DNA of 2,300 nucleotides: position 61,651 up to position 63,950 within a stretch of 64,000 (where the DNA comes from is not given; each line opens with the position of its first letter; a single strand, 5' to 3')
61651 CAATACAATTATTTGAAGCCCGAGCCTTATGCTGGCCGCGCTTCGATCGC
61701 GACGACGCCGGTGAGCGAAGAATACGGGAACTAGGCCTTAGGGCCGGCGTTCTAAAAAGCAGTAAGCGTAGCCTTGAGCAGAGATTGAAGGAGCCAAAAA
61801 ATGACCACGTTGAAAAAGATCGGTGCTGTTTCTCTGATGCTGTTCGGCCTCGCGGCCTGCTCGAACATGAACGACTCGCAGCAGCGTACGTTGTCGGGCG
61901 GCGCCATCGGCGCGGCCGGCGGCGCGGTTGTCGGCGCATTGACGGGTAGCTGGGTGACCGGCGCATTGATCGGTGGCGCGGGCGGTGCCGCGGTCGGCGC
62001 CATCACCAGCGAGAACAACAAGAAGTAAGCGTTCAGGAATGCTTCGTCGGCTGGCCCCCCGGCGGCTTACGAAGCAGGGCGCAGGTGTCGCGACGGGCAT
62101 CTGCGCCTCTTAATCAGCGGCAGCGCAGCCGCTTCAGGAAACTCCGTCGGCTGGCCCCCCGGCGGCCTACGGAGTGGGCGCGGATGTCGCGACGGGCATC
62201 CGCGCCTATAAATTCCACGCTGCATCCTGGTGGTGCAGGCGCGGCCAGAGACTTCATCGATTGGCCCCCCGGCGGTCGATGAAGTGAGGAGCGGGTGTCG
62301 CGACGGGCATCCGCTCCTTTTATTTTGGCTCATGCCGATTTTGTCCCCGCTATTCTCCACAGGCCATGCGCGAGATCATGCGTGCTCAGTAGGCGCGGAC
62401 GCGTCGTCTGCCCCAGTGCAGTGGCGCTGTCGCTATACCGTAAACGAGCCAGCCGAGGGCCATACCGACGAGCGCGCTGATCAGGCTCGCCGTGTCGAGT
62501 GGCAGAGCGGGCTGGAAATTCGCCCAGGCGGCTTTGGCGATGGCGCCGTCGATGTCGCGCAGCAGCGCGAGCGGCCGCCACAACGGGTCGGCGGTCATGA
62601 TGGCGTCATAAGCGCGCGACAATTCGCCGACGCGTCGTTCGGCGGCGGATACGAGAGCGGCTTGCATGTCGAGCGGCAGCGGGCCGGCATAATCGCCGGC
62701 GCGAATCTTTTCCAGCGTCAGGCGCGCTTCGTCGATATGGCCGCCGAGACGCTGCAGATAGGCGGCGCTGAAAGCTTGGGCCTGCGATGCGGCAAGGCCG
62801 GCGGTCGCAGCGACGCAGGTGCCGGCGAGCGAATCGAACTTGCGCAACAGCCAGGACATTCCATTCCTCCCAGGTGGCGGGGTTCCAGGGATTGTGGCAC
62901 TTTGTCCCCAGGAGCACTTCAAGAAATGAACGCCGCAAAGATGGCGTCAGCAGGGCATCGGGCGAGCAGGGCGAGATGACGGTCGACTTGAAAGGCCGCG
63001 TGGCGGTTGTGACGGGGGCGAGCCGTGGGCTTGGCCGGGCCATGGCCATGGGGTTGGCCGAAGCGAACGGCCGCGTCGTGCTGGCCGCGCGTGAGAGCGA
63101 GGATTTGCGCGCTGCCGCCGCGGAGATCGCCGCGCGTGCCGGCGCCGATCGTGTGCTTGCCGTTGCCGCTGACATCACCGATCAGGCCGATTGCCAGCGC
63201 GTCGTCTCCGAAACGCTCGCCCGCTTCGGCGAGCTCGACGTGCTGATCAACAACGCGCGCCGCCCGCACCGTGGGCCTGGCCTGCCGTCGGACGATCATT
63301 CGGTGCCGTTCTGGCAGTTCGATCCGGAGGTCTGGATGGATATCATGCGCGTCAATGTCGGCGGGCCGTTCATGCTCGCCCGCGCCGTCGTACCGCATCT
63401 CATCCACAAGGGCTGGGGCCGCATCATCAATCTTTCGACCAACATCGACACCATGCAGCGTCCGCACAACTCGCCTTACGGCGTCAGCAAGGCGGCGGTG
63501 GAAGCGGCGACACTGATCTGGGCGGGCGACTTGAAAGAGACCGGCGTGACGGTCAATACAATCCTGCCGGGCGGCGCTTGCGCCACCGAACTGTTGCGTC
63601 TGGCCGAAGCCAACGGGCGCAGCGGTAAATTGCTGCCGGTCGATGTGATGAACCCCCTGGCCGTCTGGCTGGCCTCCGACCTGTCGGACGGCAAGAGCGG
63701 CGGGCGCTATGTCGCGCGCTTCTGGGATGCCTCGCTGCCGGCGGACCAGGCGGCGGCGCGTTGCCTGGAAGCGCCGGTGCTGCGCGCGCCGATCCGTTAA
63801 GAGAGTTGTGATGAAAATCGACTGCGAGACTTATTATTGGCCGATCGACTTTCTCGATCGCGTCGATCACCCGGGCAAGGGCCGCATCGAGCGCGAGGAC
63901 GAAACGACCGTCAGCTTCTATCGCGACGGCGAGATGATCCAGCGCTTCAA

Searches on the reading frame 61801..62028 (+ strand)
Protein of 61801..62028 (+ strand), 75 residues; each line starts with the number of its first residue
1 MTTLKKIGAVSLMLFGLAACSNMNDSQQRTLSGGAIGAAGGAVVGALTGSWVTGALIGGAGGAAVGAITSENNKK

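Call 16: search_protein_families(library=pfam, proteins=[window:61801-62028:+], max_evalue=0.01)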
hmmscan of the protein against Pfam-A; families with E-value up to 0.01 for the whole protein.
window:61801-62028:+ (75 aa): 4 families
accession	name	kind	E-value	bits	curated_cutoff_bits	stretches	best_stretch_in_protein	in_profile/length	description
PF13441.11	Gly-zipper_YMGG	-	9.3e-09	35.3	28.9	1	28-70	1-43/45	YMGG-like Gly-zipper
PF13488.11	Gly-zipper_Omp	-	3e-06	27.5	25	1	33-72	2-41/46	Glycine zipper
PF13436.11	Gly-zipper_OmpA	-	8.2e-05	22.8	27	1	29-68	3-42/44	Glycine-zipper domain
PF05433.20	Rick_17kDa_Anti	-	0.0017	18.7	24.2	1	33-68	2-37/43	Glycine zipper 2TM domain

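Call 73: search_protein_families(library=ncbifam, proteins=[window:61801-62028:+], max_evalue=0.01)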
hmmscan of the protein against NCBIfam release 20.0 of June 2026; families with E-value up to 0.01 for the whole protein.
window:61801-62028:+ (75 aa): 5 families
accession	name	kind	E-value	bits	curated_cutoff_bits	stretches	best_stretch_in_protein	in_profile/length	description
NF053611.1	YiaD_Gzip_OmpA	equivalog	5.2e-08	32.8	175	1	12-72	5-70/206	YiaD family glycine zipper/OmpA-like lipoprotein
NF038224.1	OmpA_like_CmpA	equivalog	1.9e-05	24.4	300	1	3-72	6-79/233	C-OmpA-like family protein CmpA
NF007830.1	PRK10540.1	equivalog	0.00015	21.6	98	1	4-70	5-67/72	osmotically-inducible lipoprotein OsmB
TIGR03789.1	pdsO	hypoth_equivalog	0.0027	17.4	152.2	1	24-73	33-81/243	sortase-associated OmpA-like protein PdsO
NF041250.1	VI_TagQ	equivalog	0.0076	15.6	300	0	47-74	57-84/301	type VI secretion system-associated lipoprotein TagQ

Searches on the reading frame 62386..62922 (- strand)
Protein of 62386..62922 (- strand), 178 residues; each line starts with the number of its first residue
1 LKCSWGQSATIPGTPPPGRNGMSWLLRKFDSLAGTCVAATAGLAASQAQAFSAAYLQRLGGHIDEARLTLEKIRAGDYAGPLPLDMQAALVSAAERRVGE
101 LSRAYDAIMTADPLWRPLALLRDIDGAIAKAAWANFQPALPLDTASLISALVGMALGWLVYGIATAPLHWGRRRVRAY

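Call 16: search_protein_families(library=pfam, proteins=[window:62386-62922:-], max_evalue=0.01)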
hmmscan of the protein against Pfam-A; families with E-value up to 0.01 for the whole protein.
window:62386-62922:- (178 aa): 1 family
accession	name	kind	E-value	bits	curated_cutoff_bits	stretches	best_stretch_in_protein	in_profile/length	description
PF11157.13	DUF2937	-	6.7e-21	75.2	25.3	2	86-174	74-162/162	Protein of unknown function (DUF2937)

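Call 25: find_homologous_proteins(query=window:62386-62859:-, max_evalue=0.00001)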
Query window:62386-62859:- (157 aa): 105 proteins with E <= 0.00001 among 602 candidates.
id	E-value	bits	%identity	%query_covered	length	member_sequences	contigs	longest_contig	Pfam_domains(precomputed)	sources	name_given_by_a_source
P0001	6.5e-94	330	99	100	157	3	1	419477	PF11157.14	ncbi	-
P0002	4.7e-86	304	92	100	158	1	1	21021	PF11157.14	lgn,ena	-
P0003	4.2e-79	282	85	100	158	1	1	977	PF11157.14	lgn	-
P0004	4.8e-79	282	86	100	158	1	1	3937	PF11157.14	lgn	-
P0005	5.4e-75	269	82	100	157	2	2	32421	PF11157.14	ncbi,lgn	-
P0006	9.2e-75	268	84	99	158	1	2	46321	PF11157.14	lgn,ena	-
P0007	4.1e-73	262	82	97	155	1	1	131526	PF11157.14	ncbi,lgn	ncbi:MAG: DUF2937 family protein [Alphaproteobacteria bacterium]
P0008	9.3e-73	261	83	92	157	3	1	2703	PF11157.14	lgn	-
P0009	5.4e-72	259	82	97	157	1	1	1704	PF11157.14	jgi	-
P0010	3.1e-71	256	81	99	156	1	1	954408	PF11157.14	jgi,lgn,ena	-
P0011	5.6e-71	256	79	99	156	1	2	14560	PF11157.14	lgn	-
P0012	7.5e-71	255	80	100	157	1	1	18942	PF11157.14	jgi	-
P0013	1.7e-70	254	79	100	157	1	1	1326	PF11157.14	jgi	jgi:hypothetical protein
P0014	9.1e-70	252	81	100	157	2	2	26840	PF11157.14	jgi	jgi:HAMP domain-containing protein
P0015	1.5e-69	251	78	100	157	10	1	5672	PF11157.14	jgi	-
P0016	1.3e-68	248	79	99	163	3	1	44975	PF11157.14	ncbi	ncbi:MAG TPA: DUF2937 family protein [Alphaproteobacteria bacterium]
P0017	3.0e-62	227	72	93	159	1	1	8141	PF11157.14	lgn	-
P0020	6.0e-41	158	57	97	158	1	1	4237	PF11157.14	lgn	-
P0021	1.6e-38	150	53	97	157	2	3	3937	PF11157.14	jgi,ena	-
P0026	1.0e-35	141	53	99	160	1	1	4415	PF11157.14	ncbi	-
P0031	1.1e-33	135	53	97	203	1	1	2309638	PF11157.14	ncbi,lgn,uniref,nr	ncbi:DUF2937 family protein [Oceanibacterium hippocampi]|uniref:DUF2937 domain-containing protein n=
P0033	9.7e-33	131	48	94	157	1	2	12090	PF11157.14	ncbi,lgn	-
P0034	6.7e-31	125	47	98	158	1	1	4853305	PF11157.14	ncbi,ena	-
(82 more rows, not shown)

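Call 26: find_encoding_contigs(protein=P0002, flank=3000, max_places=2)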
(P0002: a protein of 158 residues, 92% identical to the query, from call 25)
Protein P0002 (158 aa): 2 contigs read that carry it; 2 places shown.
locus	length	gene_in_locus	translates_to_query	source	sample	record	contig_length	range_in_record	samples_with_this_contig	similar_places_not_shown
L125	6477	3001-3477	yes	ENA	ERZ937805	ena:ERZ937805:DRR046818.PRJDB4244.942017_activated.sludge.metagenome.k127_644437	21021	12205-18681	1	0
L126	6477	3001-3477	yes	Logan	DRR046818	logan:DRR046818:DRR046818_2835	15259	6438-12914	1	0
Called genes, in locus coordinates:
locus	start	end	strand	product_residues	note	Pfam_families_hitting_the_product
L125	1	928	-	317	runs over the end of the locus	PF12974:Phosphonate-bd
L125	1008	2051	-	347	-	PF04909:Amidohydro_2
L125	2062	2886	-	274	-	PF00106:adh_short, PF08659:KR (weak), PF01370:Epimerase (faint), PF13561:adh_short_C2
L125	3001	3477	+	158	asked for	PF11157:DUF2937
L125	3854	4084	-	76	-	PF13441:Gly-zipper_YMGG, PF13488:Gly-zipper_Omp (weak)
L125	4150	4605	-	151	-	-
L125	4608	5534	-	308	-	PF01832:Glucosaminidase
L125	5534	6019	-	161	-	-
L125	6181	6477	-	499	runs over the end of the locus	PF02518:HATPase_c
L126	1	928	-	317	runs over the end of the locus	PF12974:Phosphonate-bd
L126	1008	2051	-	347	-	PF04909:Amidohydro_2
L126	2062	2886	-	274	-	PF00106:adh_short, PF08659:KR (weak), PF01370:Epimerase (faint), PF13561:adh_short_C2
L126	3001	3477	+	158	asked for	PF11157:DUF2937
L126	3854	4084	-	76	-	PF13441:Gly-zipper_YMGG, PF13488:Gly-zipper_Omp (weak)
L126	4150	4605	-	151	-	-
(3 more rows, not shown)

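Call 27: find_encoding_contigs(protein=P0006, flank=3000, max_places=2)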
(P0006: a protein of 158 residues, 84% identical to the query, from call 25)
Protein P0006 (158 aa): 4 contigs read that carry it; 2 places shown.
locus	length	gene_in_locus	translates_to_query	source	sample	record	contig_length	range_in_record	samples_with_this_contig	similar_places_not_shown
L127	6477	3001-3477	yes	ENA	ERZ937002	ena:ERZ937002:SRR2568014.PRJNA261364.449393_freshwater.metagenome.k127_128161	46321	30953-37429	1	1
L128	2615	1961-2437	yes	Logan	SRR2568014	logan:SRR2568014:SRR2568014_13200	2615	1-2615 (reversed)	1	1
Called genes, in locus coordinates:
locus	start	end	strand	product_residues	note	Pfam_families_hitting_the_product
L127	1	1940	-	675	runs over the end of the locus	PF05787:PhoX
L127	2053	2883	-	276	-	PF00106:adh_short, PF08659:KR (weak), PF13561:adh_short_C2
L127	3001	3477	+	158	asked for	PF11157:DUF2937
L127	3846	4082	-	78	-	PF13441:Gly-zipper_YMGG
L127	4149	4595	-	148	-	-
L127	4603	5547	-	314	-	PF01832:Glucosaminidase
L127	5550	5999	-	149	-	-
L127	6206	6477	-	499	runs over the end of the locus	PF02518:HATPase_c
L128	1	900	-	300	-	?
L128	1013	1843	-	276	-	PF00106:adh_short, PF08659:KR (weak), PF13561:adh_short_C2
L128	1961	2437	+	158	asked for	PF11157:DUF2937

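Call 28: find_encoding_contigs(protein=P0011, flank=3000, max_places=2)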
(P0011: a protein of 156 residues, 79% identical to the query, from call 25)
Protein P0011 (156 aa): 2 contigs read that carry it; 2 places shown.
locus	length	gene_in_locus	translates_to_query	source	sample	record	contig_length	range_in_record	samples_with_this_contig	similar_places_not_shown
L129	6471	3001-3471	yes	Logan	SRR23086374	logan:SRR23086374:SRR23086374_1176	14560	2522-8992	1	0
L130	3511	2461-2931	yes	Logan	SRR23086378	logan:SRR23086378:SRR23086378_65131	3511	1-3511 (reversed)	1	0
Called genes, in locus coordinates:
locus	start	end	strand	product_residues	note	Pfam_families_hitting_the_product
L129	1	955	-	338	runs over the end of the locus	PF12974:Phosphonate-bd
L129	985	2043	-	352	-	PF04909:Amidohydro_2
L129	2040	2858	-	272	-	PF00106:adh_short, PF08659:KR (weak), PF13561:adh_short_C2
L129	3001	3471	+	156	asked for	PF11157:DUF2937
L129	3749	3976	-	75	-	PF13441:Gly-zipper_YMGG, PF13488:Gly-zipper_Omp (weak)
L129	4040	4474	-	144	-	-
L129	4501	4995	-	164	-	-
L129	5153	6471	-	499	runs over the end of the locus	PF02518:HATPase_c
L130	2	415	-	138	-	?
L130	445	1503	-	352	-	PF04909:Amidohydro_2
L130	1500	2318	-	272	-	PF00106:adh_short, PF08659:KR (weak), PF13561:adh_short_C2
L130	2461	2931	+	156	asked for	PF11157:DUF2937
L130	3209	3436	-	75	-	PF13441:Gly-zipper_YMGG, PF13488:Gly-zipper_Omp (weak)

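Call 29: find_encoding_contigs(protein=P0012, flank=3000, max_places=2)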
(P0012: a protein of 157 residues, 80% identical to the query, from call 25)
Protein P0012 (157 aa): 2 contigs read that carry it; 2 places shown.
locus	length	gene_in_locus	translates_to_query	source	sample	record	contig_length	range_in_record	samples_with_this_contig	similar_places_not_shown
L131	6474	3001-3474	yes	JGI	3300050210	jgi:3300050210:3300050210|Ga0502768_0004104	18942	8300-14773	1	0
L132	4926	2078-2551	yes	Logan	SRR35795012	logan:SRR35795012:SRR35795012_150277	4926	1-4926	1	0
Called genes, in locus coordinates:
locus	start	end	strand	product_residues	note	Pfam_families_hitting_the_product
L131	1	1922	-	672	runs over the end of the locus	PF05787:PhoX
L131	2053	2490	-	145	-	PF00106:adh_short, PF13561:adh_short_C2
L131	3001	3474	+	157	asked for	PF11157:DUF2937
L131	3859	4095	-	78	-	PF13441:Gly-zipper_YMGG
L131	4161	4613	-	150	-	-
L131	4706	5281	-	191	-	-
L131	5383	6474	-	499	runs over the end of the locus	PF02518:HATPase_c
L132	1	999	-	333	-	?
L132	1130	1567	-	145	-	PF00106:adh_short, PF13561:adh_short_C2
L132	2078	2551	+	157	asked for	PF11157:DUF2937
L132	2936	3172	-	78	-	PF13441:Gly-zipper_YMGG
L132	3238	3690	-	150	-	-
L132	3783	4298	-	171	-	-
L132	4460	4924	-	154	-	?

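Call 30: find_encoding_contigs(protein=P0014, flank=3000, max_places=2)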
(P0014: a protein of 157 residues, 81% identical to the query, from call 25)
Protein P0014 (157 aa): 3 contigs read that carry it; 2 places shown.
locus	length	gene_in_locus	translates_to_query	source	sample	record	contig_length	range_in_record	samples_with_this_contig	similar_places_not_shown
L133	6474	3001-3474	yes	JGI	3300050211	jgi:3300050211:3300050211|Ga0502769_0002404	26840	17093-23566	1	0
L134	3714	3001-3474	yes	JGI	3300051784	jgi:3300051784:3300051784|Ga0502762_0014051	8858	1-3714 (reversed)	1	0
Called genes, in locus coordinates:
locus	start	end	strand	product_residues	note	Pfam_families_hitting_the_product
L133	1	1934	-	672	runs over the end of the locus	PF05787:PhoX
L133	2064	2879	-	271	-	PF00106:adh_short, PF13561:adh_short_C2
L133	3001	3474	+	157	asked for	PF11157:DUF2937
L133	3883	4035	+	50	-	-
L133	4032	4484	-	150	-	-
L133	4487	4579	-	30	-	-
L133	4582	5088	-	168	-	-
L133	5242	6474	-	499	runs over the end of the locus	PF02518:HATPase_c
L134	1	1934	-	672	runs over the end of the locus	PF05787:PhoX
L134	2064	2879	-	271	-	PF00106:adh_short, PF13561:adh_short_C2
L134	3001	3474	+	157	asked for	PF11157:DUF2937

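Call 31: find_encoding_contigs(protein=P0017, flank=3000, max_places=2)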
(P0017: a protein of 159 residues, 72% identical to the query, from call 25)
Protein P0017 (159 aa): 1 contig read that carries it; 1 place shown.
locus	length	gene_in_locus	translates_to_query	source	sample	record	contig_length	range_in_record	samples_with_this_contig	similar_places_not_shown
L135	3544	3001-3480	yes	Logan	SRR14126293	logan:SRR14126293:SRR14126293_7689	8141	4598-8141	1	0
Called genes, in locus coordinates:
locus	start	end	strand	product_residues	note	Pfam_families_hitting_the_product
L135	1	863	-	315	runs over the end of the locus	PF12974:Phosphonate-bd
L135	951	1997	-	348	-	PF04909:Amidohydro_2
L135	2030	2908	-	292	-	PF00106:adh_short, PF08659:KR (weak), PF13561:adh_short_C2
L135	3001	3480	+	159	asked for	PF11157:DUF2937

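Call 32: find_encoding_contigs(protein=P0021, flank=3000, max_places=2)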
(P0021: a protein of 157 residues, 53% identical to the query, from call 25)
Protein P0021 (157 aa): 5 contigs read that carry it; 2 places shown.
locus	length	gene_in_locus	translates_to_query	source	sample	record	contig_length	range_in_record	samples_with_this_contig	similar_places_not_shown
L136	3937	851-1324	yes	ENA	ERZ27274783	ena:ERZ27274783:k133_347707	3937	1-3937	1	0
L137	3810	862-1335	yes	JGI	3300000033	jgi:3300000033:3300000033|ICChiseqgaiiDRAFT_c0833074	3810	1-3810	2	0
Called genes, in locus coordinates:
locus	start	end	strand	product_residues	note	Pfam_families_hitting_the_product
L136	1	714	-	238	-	?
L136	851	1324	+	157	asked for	PF11157:DUF2937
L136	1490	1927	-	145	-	-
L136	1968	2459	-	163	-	-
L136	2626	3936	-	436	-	?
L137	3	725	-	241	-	?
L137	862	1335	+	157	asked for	PF11157:DUF2937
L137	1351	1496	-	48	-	-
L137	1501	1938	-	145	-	-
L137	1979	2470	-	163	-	-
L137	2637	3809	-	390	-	?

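Call 33: find_encoding_contigs(protein=P0026, flank=3000, max_places=2)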
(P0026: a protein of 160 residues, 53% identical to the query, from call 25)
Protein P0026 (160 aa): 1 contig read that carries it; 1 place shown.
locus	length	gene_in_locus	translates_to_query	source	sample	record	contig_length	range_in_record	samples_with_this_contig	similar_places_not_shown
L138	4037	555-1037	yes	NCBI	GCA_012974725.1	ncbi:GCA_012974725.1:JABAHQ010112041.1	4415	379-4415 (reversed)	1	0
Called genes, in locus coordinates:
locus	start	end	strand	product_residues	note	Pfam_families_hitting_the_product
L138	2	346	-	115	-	?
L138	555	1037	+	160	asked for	PF11157:DUF2937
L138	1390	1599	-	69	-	-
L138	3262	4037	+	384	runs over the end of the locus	?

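Call 34: find_encoding_contigs(protein=P0033, flank=3000, max_places=2)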
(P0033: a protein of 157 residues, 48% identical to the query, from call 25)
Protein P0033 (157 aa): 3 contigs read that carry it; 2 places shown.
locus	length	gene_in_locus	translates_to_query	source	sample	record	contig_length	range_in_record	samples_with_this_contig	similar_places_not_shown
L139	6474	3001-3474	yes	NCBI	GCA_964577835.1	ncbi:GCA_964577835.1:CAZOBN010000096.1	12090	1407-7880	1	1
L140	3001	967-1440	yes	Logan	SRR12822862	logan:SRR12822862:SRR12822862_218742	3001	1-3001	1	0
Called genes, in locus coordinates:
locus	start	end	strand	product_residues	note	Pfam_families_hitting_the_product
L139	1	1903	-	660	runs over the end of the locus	PF05787:PhoX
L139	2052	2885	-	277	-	PF00106:adh_short, PF13561:adh_short_C2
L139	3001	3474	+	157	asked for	PF11157:DUF2937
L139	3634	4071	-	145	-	-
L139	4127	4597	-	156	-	-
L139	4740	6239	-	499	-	PF02518:HATPase_c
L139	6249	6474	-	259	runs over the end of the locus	PF00072:Response_reg, PF00486:Trans_reg_C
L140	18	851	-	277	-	PF00106:adh_short, PF13561:adh_short_C2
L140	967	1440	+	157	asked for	PF11157:DUF2937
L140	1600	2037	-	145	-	-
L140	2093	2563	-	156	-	-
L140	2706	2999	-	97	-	?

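Call 35: find_encoding_contigs(protein=P0034, flank=3000, max_places=2)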
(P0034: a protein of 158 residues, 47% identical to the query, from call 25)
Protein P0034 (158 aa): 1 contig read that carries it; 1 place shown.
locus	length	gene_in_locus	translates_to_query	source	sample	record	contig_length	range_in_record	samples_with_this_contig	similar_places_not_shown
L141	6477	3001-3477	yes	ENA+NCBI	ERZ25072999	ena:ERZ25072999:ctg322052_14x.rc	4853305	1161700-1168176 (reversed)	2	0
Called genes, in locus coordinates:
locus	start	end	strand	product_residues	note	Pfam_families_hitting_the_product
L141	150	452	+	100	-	PF21784:Bflower (weak)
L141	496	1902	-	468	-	PF01425:Amidase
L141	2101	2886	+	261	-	PF03781:FGE-sulfatase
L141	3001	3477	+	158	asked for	PF11157:DUF2937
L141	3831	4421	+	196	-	PF00691:OmpA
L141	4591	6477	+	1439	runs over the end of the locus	PF13191:AAA_16 (weak), PF13401:AAA_22, PF12796:Ank_2, PF12796:Ank_2, PF12796:Ank_2, PF13857:Ank_5, PF13637:Ank_4, PF12796:Ank_2, +12 more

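Call 52: list_cluster_members(proteins=[P0001, P0005, P0016, P0033, P0026, P0034])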
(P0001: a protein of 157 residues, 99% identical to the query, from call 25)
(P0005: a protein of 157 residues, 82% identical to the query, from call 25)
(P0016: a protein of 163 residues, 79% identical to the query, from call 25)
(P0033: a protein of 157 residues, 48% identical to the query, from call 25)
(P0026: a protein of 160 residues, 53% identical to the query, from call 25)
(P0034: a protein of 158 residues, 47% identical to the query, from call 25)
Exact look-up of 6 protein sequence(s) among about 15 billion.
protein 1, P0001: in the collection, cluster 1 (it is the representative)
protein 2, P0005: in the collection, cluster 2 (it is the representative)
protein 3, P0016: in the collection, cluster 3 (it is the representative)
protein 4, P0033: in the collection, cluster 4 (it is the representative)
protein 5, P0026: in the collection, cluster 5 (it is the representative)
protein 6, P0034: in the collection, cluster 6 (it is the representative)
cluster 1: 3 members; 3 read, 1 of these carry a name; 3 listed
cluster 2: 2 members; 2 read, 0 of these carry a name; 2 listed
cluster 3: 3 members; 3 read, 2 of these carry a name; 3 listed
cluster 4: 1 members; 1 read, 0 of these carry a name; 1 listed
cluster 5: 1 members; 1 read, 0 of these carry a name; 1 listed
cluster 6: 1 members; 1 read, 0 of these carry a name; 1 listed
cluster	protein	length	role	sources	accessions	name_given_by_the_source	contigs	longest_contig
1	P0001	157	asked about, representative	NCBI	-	-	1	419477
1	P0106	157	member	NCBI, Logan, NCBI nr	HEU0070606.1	MAG TPA: DUF2937 family protein [Alphaproteobacteria bacterium] | DUF2937 family protein [Alphaproteobacteria bacterium]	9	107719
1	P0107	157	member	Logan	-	-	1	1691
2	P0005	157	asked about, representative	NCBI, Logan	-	-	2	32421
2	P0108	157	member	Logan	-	-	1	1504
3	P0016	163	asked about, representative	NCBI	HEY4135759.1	MAG TPA: DUF2937 family protein [Alphaproteobacteria bacterium]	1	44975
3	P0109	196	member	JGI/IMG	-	hypothetical protein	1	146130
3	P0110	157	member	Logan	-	-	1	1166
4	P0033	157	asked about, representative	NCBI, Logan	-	-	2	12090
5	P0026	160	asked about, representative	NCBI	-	-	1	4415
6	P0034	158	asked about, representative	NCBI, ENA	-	-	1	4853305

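Call 56: find_encoding_contigs(protein=P0031, flank=3000, max_places=1)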
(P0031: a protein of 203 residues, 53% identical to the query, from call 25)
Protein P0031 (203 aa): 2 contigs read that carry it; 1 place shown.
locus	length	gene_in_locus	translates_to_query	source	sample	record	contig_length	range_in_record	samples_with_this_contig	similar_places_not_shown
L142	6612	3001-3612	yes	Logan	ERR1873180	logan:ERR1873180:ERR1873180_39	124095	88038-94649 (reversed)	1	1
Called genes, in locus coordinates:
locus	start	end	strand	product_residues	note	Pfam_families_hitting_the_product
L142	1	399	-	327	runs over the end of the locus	PF19300:BPD_transp_1_N, PF00528:BPD_transp_1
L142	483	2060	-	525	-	PF00496:SBP_bac_5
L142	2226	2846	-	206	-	PF01810:LysE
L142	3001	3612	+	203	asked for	PF11157:DUF2937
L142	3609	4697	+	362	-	-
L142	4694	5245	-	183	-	PF01583:APS_kinase, PF13238:AAA_18 (weak), PF13671:AAA_33 (weak)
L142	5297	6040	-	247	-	PF13489:Methyltransf_23 (weak), PF08241:Methyltransf_11, PF13649:Methyltransf_25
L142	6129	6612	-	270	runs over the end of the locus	PF00483:NTP_transferase (weak), PF12804:NTP_transf_3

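Call 57: find_encoding_contigs(protein=P0020, flank=3000, max_places=1)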
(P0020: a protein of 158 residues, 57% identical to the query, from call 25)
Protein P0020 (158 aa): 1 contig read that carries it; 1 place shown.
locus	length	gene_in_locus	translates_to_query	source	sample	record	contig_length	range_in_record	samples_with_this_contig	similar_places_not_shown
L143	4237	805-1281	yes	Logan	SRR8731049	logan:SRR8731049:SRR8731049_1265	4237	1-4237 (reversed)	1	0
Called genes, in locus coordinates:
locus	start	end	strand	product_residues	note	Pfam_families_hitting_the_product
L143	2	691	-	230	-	?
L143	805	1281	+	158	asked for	PF11157:DUF2937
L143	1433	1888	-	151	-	-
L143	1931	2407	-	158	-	-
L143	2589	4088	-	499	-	PF02518:HATPase_c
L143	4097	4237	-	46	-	?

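Call 73: search_protein_families(library=ncbifam, proteins=[window:62386-62859:-], max_evalue=0.01)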
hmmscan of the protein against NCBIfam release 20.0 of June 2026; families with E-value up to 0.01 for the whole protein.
window:62386-62859:- (157 aa): 0 families

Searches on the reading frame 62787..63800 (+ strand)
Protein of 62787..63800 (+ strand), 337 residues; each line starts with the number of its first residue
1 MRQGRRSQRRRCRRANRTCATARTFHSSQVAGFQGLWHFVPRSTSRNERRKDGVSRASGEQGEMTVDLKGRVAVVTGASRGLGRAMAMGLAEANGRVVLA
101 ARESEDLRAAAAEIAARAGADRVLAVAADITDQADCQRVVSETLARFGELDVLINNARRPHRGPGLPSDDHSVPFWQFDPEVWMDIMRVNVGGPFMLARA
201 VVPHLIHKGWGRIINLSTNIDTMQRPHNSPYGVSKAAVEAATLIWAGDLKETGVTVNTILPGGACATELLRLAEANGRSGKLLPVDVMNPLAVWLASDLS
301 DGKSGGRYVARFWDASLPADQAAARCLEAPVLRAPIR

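Call 16: search_protein_families(library=pfam, proteins=[window:62787-63800:+], max_evalue=0.01)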
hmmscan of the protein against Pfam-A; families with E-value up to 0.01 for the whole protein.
window:62787-63800:+ (337 aa): 5 families
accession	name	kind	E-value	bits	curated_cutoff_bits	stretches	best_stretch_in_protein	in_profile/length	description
PF00106.31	adh_short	-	3.7e-47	160.8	26.6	1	71-270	1-187/195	short chain dehydrogenase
PF13561.12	adh_short_C2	-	2.8e-35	122.4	27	1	77-302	1-223/236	Enoyl-(Acyl carrier protein) reductase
PF08659.16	KR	-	1.5e-07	31.9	22.6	1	74-157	4-89/180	KR domain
PF01370.27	Epimerase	-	7.3e-05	22.7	20.9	0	74-142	2-62/240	NAD dependent epimerase/dehydratase family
PF02882.25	THF_DHG_CYH_C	-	0.00029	20.6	27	1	64-111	30-77/160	Tetrahydrofolate dehydrogenase/cyclohydrolase, NAD(P)-binding domain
